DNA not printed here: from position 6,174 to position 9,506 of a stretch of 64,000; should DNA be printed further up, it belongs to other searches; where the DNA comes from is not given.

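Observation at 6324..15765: Complete Mbh/Mrp-type group 4 energy-converting [NiFe]-hydrogenase operon with catalytic cysteines intact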

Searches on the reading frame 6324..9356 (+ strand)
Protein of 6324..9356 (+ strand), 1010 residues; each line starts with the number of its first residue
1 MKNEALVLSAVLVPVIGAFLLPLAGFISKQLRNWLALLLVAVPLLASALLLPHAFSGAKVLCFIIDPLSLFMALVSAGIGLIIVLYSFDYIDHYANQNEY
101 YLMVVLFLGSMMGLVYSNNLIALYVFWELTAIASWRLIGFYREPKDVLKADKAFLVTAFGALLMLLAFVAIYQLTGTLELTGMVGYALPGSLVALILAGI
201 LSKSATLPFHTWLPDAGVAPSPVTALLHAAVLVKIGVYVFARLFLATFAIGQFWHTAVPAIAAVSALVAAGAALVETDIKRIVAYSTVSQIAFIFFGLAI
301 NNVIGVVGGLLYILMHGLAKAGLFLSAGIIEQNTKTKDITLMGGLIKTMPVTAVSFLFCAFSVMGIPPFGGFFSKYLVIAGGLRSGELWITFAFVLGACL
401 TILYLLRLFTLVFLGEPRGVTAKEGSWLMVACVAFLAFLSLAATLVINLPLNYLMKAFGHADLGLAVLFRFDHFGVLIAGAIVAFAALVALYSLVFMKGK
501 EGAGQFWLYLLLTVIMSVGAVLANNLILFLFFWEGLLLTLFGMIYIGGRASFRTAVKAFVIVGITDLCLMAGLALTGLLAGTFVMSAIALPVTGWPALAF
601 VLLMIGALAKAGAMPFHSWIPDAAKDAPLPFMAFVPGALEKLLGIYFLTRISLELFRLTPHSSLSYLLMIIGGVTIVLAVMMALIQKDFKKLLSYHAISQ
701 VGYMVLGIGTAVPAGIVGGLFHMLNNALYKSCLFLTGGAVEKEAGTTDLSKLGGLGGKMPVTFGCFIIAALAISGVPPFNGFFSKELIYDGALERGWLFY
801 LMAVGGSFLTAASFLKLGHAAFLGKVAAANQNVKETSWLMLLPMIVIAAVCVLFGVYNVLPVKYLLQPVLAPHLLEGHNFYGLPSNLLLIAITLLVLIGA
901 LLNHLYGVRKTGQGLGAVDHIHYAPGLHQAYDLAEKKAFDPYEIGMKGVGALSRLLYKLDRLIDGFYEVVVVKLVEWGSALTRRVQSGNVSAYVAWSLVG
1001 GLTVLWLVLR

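Call 5: search_protein_families(library=pfam, proteins=[window:6324-9356:+], max_evalue=0.01)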
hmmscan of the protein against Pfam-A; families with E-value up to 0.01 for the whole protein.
window:6324-9356:+ (1010 aa): 2 families
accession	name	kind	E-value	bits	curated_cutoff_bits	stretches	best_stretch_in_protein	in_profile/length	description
PF00361.26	Proton_antipo_M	-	5.9e-117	390.5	21.5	2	117-401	1-294/294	NADH:quinone oxidoreductase/Mrp antiporter, TM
PF00662.26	Proton_antipo_N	-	9.4e-08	32.3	24.5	1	63-101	13-51/51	NADH-Ubiquinone oxidoreductase (complex I), chain 5 N-terminus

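Call 6: search_protein_families(library=ncbifam, proteins=[window:6324-9356:+], max_evalue=0.001)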
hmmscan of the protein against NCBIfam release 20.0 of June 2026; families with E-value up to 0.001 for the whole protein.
window:6324-9356:+ (1010 aa): 76 families (the best 25 are shown)
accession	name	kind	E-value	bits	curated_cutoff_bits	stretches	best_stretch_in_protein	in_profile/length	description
NF005141.0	PRK06590.1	equivalog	8.8e-155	517.1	556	2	7-452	5-473/615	NADH-quinone oxidoreductase subunit L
NF009287.0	PRK12647.1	equivalog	4.4e-145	485.2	937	2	61-458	70-478/773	putative monovalent cation/H+ antiporter subunit A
TIGR01974.1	NDH_I_L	subfamily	1.6e-144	483.2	407.5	2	61-451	76-483/630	NADH-quinone oxidoreductase subunit L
NF005097.0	PRK06525.1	equivalog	3.8e-144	481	430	2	8-446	6-474/480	hydrogenase 4 subunit D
NF009288.0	PRK12648.1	equivalog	1.2e-135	453.9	1104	2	12-455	8-479/954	monovalent cation/H+ antiporter subunit A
NF006419.0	PRK08668.1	equivalog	4.5e-128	428.7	617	2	465-1006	62-610/613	NADH dehydrogenase subunit M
NF009289.0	PRK12649.1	equivalog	2.3e-126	423.1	1117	2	7-456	7-494/789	putative monovalent cation/H+ antiporter subunit A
NF006240.0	PRK08376.1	subfamily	1e-123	414.1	662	2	458-869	75-503/521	putative monovalent cation/H+ antiporter subunit D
TIGR00940.1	2a6301s01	subfamily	3.2e-123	412.7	920.45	2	64-453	72-495/793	monovalent cation:proton antiporter subunit A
NF009284.0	PRK12644.1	equivalog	1.3e-122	410.7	962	2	61-448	68-472/975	Na+/H+ antiporter subunit A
NF009285.0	PRK12645.1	equivalog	1.4e-120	403.9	1028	2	63-449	74-495/804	Na+/H+ antiporter subunit A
NF009310.0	PRK12668.1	equivalog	5.8e-115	385.3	564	2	466-878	61-459/584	Na(+)/H(+) antiporter subunit D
NF005086.0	PRK06521.1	equivalog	1.1e-110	371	667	2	51-456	65-501/669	hydrogenase 4 subunit B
TIGR01972.1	NDH_I_M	subfamily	6e-108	361.6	263.8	2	65-432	76-450/486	NADH-quinone oxidoreductase subunit M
NF009290.0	PRK12650.1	equivalog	2e-107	360.3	980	2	57-451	71-476/966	DUF4040 family protein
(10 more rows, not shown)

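Call 23: search_solved_structures(query=window:6324-9356:+, max_evalue=1e-20)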
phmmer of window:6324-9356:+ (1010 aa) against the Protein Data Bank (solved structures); distinct sequences matched with E-value up to 1e-20: 70 (the best 60 are shown).
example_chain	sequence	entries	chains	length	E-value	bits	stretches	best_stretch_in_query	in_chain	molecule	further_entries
8e9g_L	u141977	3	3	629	2.1e-68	235.1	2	65-418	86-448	NADH-quinone oxidoreductase, L subunit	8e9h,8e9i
7qru_A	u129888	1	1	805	3.6e-61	211.2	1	63-301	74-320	Na+/H+ antiporter subunit A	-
6z16_A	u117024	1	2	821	1e-60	209.7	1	64-301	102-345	Multisubunit Na+/H+ antiporter, A subunit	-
6hum_F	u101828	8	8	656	2.1e-56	195.4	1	61-421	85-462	NADH dehydrogenase subunit 5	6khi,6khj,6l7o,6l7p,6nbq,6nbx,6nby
6cfw_H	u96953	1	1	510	2e-51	178.9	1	457-857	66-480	Monovalent cation/H+ antiporter subunit D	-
7z7r_L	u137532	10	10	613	2.3e-51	178.7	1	63-451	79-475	NADH dehydrogenase subunit L | NADH-quinone oxidoreductase subunit L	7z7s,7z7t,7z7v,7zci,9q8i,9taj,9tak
3rko_L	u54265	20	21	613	2.9e-51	178.4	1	63-451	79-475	NADH-QUINONE OXIDOREDUCTASE SUBUNIT L | Proton-translocating NADH-quinone oxidoreductase, chain L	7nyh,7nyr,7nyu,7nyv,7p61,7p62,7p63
7eu3_F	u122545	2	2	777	1e-48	169.9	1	62-416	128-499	NAD(P)H-quinone oxidoreductase subunit F | NADH-plastoquinone oxidoreductase subunit 5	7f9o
9grx_F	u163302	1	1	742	1.4e-48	169.5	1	63-416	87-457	NAD(P)H-quinone oxidoreductase subunit 5, chloroplastic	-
7wff_F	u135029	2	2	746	5e-48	167.7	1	63-416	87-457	NAD(P)H-quinone oxidoreductase subunit 5, chloroplastic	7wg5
4he8_L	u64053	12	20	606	7.6e-45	157.1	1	7-493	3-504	NADH-quinone oxidoreductase subunit 12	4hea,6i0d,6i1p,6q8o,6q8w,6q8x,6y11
7qru_D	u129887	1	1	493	2.2e-43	152.3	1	598-867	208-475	Na+/H+ antiporter subunit D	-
7d3u_A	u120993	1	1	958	3.9e-43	151.5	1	41-393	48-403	Monovalent Na+/H+ antiporter subunit A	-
5gpn_j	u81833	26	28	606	2.3e-40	142.3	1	61-447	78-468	NADH-ubiquinone oxidoreductase chain 5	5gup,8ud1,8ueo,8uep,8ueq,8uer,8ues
5xtc_l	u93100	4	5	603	3.5e-40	141.7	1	61-422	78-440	NADH-ubiquinone oxidoreductase chain 5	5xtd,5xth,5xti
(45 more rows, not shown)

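Call 54: find_homologous_proteins(query=window:6324-9356:+, max_evalue=1e-30)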
Query window:6324-9356:+ (1010 aa): 5590 proteins with E <= 1e-30 among 8000 candidates; the best 120 are listed.
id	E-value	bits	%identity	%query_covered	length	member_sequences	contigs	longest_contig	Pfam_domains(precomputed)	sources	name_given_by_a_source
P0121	0.0e+0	2153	100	100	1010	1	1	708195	PF00662.27,PF00361.26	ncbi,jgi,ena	ncbi:MAG: proton-conducting transporter membrane subunit [Candidatus Margulisiibacteriota bacterium]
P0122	0.0e+0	1920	88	100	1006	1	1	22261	PF00662.27,PF00361.26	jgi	jgi:NADH:ubiquinone oxidoreductase subunit 5 (subunit L)/multisubunit Na+/H+ antiporter MnhA subunit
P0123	0.0e+0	1811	83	100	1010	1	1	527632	PF00662.27,PF00361.26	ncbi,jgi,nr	ncbi:MAG: hypothetical protein MUC35_04460 [Candidatus Margulisbacteria bacterium]|jgi:NADH-quinone 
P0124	0.0e+0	1472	69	100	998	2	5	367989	PF00662.27,PF00361.26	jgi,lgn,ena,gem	jgi:NADH-quinone oxidoreductase subunit L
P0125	0.0e+0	1104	57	53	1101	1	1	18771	PF00662.27,PF00361.26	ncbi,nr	ncbi:MAG: proton-conducting transporter membrane subunit [Phycisphaerae bacterium]|nr:proton-conduct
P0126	0.0e+0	1046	54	54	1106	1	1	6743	PF00662.27,PF00361.26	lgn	-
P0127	1.0e-297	1009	68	72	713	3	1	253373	PF00662.27,PF00361.26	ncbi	ncbi:MAG: proton-conducting transporter membrane subunit, partial [Candidatus Margulisiibacteriota b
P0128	5.6e-230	785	67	56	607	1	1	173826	PF00361.26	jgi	jgi:formate hydrogenlyase subunit 3/multisubunit Na+/H+ antiporter MnhD subunit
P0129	6.6e-223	762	64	56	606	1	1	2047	PF00361.26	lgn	-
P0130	5.7e-219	748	63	29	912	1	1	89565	PF00662.27,PF00361.26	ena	-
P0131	1.2e-209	718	64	53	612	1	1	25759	PF00361.26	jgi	-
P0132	4.1e-195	670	58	54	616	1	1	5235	PF00361.26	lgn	-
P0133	1.1e-158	549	46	60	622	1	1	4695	PF00662.27,PF00361.26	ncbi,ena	-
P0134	1.9e-146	508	49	60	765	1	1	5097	PF00361.26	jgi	jgi:NADH:ubiquinone oxidoreductase subunit 5 (subunit L)/multisubunit Na+/H+ antiporter MnhA subunit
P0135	7.0e-142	493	45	58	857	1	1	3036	PF00662.27,PF00361.26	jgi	jgi:formate hydrogenlyase subunit 3/multisubunit Na+/H+ antiporter MnhD subunit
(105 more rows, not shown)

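Call 68: predict_structure(alignment_id=A2)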
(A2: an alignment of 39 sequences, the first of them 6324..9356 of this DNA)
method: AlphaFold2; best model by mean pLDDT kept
length: 1010 residues; sequences in the alignment: 39
mean_pLDDT: 88.5   pTM: 0.87
mean pLDDT of the five models: 88.5, 87.3, 86.0, 82.5, 81.4
residues with pLDDT >= 90: 617; 70-90: 322; 50-70: 65; < 50: 6
segments of 3 or more residues with pLDDT < 50: 916-920
pLDDT, mean of each block of 10 residues (from residue 1): 91 96 95 97 97 87 93 95 96 92 96 95 93 92 90 87 93 93 93 95 88 89 83 88 92 93 95 95 95 95 92 94 96 93 92 96 92 92 90 94 94 86 93 97 86 84 67 89 93 92 90 94 91 91 85 89 92 92 90 93 95 87 87 83 92 91 95 93 86 92 95 90 91 94 91 92 96 87 89 93 89 87 87 94 96 88 82 71 68 79 76 53 60 73 87 92 82 71 64 62 61
secondary structure, 60 per line:
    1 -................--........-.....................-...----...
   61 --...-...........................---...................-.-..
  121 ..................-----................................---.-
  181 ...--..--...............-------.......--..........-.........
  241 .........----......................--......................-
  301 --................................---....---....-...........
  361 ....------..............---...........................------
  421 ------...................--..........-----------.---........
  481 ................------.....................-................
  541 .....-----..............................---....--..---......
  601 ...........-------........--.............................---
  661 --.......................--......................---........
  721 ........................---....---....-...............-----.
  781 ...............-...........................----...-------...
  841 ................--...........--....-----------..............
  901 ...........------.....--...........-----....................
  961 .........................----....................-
elements in order (helices of 4 or more, strands of 3 or more residues): H2-17 H20-27 H29-49 E58-60 E63-65 H67-93 H97-115 H120-138 H144-175 H190-204 H212-218 H221-230 H232-247 H254-275 H279-299 H303-334 H345-348 H350-364 H371-384 H388-414 H427-445 H448-457 H473-496 H503-522 H526-545 H551-580 H595-611 H619-626 H629-655 H663-685 H689-709 H713-744 H755-758 H760-774 H780-795 H797-823 H838-856 H859-869 H872-875 H887-911 H918-922 H925-935 H941-985 H990-1009

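Call 71: fold_search(model_id=the predicted structure, library=pdb)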
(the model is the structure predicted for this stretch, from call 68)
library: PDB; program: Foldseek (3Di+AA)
matches with E <= 10: 517; with E <= 0.001: 194
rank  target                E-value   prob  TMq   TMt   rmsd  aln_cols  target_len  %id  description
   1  9a6h_A                4.6e-21  1.00  0.43  0.54  29.2       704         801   24  Integrative model of MRPA-MRPD by crosslinking MS and deep learning (released 2024-09-18)
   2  9q8i_L                1.9e-19  1.00  0.41  0.66   3.7       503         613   30  Cryo-EM structure of E. coli complex I variant V96P/N142M (NuoE) (released 2025-11-05)
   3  7p64_L                2.1e-19  1.00  0.37  0.61  12.4       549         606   28  Complex I from E. coli, DDM/LMNG-purified, under Turnover at pH 6, Open state (released 2022-09-21)
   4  9g83_L                4.6e-19  1.00  0.41  0.62   4.0       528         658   26  Respiratory supercomplex CI1-CIII2-CIV2-(cbb3)1 from alphaproteobacterium (released 2026-02-04)
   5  7p7k_L                5.0e-19  1.00  0.38  0.64  12.3       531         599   30  Complex I from E. coli, DDM/LMNG-purified, with DQ, Resting state (released 2022-09-21)
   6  7qru_A                5.2e-19  1.00  0.42  0.52  33.4       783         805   22  Structure of Bacillus pseudofirmus Mrp antiporter complex, monomer (released 2022-11-09)
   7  7z7s_L                6.5e-19  1.00  0.38  0.63  12.7       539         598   29  Complex I from E. coli, LMNG-purified, under Turnover at pH 6, Closed state (released 2022-09-21)
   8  9g9y_L                7.0e-19  1.00  0.41  0.62   4.0       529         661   26  Respiratory supercomplex CI2-CIII2-CIV2 (megacomplex) from alphaproteobacterium (released 2026-02-04)
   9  3rko_B                8.5e-19  1.00  0.41  0.66   5.2       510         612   30  Crystal structure of the membrane domain of respiratory complex I from E. coli at 3.0 angstrom resolution (released 2011-08-03)
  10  8qby_L                8.5e-19  1.00  0.41  0.62   3.7       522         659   27  Respiratory complex I from Paracoccus denitrificans in MSP2N2 nanodiscs (released 2024-09-11)
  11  7z84_L                8.8e-19  1.00  0.37  0.61  12.4       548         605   28  Complex I from E. coli, DDM/LMNG-purified, under Turnover at pH 8, Open-ready state (released 2022-09-21)
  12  7p7m_L                9.5e-19  1.00  0.37  0.62  13.0       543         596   29  Complex I from E. coli, DDM/LMNG-purified, inhibited by Piericidin A, Open state (released 2022-09-21)
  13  6khj_F                1.1e-18  1.00  0.42  0.65   3.7       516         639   28  Supercomplex for electron transfer (released 2020-02-12)
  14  8qc1_L                1.1e-18  1.00  0.40  0.65   4.1       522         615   27  Respiratory complex I from Paracoccus denitrificans in MSP2N2 nanodiscs (ND4 & ND5 focus refinement) (released 2024-09-11)
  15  6z16_A                1.6e-18  1.00  0.43  0.55  31.0       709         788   26  Structure of the Mrp antiporter complex (released 2020-08-12)
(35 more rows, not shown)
